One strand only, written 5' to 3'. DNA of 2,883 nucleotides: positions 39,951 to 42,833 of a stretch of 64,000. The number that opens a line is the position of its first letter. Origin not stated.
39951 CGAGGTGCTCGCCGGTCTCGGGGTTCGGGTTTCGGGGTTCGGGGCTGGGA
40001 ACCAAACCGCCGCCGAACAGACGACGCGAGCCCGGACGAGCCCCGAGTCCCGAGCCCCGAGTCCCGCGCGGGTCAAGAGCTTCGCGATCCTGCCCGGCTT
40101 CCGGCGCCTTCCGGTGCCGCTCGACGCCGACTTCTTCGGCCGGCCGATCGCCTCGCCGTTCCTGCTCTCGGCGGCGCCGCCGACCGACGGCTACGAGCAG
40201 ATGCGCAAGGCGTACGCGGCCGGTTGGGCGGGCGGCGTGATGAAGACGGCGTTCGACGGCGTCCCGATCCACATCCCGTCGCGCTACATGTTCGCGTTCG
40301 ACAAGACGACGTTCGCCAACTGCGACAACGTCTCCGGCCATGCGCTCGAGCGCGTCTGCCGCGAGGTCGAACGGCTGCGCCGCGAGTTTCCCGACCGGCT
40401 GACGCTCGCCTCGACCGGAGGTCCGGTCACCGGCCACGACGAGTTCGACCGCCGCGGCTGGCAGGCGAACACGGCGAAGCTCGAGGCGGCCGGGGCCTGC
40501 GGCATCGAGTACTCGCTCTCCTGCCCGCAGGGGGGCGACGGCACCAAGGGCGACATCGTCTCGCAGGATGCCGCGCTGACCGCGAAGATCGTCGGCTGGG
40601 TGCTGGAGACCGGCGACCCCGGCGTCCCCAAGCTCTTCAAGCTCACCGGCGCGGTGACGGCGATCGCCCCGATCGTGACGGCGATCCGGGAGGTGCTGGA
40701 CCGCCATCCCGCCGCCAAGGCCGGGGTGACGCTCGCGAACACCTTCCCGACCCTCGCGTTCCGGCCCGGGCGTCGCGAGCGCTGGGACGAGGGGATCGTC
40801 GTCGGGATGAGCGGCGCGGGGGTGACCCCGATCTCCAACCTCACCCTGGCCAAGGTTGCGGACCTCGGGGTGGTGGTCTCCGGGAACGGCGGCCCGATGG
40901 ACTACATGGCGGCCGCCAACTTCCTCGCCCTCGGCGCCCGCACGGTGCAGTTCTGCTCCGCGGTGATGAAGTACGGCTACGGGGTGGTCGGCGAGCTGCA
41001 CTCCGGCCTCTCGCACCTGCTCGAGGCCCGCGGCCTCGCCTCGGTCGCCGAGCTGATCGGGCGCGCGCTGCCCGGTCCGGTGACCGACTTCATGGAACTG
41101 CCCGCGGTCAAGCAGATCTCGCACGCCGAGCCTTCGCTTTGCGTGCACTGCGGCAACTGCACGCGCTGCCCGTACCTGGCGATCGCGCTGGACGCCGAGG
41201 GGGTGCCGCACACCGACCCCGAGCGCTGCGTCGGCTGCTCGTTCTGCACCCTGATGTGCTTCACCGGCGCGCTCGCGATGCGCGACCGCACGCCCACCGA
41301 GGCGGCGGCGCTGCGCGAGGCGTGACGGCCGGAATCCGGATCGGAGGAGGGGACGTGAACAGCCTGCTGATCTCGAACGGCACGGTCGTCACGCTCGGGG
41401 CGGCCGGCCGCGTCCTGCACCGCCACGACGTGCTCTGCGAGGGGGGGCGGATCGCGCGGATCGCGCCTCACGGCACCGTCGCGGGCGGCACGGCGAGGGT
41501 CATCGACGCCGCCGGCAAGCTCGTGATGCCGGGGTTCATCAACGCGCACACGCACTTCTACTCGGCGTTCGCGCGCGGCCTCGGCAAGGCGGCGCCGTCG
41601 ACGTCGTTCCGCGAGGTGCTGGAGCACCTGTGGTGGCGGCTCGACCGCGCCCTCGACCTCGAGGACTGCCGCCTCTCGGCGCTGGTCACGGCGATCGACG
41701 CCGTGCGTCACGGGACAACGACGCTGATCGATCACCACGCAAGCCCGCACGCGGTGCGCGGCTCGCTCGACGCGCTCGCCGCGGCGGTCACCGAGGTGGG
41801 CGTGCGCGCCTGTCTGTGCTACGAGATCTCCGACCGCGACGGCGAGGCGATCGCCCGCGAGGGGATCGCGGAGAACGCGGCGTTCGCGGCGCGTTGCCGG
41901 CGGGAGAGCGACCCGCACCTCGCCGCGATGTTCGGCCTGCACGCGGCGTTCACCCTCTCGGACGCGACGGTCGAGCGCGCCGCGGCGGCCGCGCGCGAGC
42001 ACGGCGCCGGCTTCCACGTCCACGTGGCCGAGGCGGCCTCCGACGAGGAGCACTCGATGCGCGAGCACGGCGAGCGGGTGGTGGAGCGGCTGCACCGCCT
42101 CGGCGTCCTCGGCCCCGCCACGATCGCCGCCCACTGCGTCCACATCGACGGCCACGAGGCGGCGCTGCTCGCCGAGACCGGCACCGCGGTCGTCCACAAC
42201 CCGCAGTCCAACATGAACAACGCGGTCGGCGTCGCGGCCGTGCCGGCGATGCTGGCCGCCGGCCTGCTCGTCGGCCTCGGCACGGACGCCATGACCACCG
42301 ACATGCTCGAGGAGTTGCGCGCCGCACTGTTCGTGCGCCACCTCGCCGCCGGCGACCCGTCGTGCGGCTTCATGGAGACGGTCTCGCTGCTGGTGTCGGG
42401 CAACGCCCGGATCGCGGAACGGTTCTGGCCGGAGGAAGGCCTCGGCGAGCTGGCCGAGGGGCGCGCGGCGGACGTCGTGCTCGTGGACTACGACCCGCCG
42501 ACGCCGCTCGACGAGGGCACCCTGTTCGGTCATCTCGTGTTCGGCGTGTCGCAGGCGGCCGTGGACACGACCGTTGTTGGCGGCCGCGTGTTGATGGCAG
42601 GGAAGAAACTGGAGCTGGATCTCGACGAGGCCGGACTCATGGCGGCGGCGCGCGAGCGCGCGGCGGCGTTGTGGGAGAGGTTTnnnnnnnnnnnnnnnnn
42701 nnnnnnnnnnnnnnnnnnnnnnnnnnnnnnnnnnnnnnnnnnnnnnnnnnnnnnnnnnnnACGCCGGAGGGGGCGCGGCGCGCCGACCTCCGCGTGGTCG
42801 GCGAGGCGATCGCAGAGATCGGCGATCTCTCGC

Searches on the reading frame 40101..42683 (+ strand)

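Call 87: search_protein_families(library=pfam, proteins=[window:40101-42683:+], max_evalue=0.0001)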
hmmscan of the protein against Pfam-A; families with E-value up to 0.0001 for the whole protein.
window:40101-42683:+ (861 aa): 2 families
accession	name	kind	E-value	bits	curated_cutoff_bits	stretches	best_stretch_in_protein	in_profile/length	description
PF01979.26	Amidohydro_1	-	3.1e-47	161.9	25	1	474-830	1-344/345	Amidohydrolase family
PF07969.17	Amidohydro_3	-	2.1e-12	47.7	29.7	2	614-831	254-471/472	Amidohydrolase family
